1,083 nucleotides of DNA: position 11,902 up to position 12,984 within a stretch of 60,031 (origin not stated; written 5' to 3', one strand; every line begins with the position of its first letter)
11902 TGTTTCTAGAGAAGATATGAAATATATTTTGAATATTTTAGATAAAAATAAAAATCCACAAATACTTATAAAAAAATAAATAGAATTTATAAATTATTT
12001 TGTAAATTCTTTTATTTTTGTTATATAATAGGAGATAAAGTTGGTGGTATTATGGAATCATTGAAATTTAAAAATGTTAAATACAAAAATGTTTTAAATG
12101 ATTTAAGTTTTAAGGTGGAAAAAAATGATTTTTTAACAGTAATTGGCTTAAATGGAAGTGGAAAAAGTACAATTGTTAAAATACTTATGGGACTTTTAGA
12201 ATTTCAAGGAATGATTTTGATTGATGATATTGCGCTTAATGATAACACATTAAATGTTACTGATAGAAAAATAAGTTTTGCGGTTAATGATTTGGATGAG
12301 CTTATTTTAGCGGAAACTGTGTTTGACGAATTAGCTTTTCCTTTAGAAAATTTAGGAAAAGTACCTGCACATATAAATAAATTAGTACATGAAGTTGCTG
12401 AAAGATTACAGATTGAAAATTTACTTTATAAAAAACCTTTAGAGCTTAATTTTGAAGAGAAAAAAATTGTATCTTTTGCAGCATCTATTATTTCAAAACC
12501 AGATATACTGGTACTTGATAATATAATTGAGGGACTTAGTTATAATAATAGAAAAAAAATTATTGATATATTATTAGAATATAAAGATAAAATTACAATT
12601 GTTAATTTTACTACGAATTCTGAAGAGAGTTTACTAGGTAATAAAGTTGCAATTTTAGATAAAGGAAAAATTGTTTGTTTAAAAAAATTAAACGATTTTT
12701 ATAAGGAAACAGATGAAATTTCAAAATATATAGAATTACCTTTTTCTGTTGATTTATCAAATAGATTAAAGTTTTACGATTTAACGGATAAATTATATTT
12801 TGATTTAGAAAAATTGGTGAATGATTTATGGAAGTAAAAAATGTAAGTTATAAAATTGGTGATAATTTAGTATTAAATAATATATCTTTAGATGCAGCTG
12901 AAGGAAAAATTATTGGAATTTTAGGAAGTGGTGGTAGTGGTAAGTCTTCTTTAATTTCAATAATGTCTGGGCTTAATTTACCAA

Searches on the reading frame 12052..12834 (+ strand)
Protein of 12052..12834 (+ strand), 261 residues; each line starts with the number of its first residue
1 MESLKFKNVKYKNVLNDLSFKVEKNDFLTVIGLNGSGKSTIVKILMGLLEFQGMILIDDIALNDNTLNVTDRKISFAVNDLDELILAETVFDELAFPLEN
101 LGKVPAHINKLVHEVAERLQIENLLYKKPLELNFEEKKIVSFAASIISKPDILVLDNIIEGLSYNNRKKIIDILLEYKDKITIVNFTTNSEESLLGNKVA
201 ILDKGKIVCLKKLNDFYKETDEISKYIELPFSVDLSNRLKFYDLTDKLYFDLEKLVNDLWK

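Call 3: search_protein_families(library=pfam, proteins=[window:12052-12834:+], max_evalue=1)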
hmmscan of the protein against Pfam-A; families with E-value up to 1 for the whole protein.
window:12052-12834:+ (261 aa): 17 families
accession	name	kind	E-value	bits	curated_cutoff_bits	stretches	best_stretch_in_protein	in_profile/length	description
PF00005.33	ABC_tran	-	3.5e-18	67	25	1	15-157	1-134/137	ABC transporter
PF13304.12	AAA_21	-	0.00038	21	27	1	29-67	3-35/304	AAA domain, putative AbiEii toxin, Type IV TA system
PF13175.12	AAA_15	-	0.00051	20.2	32.1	1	21-231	18-191/374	AAA ATPase domain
PF25201.1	nSTAND6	-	0.0014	19.1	27.7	1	14-58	7-51/148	Novel STAND NTPase 6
PF02463.25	SMC_N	-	0.0015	18.4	40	1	11-45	10-44/220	RecF/RecN/SMC N terminal domain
PF20720.3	nSTAND3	-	0.002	18.3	27.2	1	20-73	12-66/155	Novel STAND NTPase 3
PF19192.6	Response_reg_2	-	0.0026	18.3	27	1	52-178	3-115/180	Response receiver domain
PF13238.12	AAA_18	-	0.0042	18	29.4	1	30-73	3-44/128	AAA domain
PF13555.12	AAA_29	-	0.0048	17.1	27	1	19-43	16-40/61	P-loop containing region of AAA domain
PF03215.21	Rad17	-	0.015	15.7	23.8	1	12-81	32-101/186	Rad17 P-loop domain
PF00931.28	NB-ARC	-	0.027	14.2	23.5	1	13-43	7-36/248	NB-ARC domain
PF13401.12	AAA_22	-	0.032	15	27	1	25-67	5-37/130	AAA domain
PF13671.12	AAA_33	-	0.091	13.5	27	1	29-50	3-24/143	AAA domain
PF13514.12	AAA_27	-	0.093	12.7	22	1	17-49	18-50/206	AAA domain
PF20703.3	nSTAND1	-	0.21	11.6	27.1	1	15-43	23-51/379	Novel STAND NTPase 1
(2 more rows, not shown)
